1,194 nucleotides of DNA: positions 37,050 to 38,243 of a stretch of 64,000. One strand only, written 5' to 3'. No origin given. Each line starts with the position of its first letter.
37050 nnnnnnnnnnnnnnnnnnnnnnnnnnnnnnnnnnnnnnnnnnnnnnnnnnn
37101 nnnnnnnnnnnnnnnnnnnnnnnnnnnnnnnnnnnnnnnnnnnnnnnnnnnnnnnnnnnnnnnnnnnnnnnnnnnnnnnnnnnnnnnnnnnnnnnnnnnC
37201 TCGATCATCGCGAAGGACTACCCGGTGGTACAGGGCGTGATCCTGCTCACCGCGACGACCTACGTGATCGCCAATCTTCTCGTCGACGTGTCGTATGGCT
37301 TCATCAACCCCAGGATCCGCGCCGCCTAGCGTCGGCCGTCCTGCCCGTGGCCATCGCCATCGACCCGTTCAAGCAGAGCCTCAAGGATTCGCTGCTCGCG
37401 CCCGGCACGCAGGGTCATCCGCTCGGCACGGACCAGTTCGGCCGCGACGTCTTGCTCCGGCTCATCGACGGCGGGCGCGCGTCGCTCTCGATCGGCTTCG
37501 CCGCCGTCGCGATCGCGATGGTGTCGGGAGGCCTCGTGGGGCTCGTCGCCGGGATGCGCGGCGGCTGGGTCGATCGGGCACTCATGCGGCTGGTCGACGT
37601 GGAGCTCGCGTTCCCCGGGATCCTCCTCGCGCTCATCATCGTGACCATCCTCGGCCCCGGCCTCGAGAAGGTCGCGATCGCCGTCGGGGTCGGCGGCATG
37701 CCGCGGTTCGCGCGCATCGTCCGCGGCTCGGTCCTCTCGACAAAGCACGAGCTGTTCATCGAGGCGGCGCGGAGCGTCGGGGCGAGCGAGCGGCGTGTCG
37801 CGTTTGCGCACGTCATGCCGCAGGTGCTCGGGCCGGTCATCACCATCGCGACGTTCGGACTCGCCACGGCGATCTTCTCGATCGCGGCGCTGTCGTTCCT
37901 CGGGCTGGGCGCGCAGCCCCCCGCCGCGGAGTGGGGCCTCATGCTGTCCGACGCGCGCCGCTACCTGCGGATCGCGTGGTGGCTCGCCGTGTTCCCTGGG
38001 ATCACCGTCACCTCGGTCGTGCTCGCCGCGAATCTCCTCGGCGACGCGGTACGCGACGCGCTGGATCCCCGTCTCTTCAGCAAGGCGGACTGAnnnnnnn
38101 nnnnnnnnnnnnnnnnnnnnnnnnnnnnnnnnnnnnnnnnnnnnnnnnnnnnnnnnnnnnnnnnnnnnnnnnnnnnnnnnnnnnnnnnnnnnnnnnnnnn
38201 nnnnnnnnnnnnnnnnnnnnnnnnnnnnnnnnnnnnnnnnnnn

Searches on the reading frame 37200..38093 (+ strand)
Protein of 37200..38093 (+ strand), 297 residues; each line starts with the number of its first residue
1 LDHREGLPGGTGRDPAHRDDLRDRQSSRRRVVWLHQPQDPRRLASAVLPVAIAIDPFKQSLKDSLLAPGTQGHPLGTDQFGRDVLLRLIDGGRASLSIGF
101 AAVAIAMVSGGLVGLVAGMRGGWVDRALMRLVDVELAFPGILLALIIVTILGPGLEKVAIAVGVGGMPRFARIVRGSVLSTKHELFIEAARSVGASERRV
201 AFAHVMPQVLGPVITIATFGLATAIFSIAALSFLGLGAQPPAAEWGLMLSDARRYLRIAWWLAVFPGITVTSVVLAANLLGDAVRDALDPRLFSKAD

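Call 3: search_protein_families(library=pfam, proteins=[window:37200-38093:+], max_evalue=0.01)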
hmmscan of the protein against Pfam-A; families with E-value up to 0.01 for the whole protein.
window:37200-38093:+ (297 aa): 1 family
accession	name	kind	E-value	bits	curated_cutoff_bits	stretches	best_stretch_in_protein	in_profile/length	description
PF00528.27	BPD_transp_1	-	2.4e-29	102.8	26.4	1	110-292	1-182/184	Binding-protein-dependent transport system inner membrane component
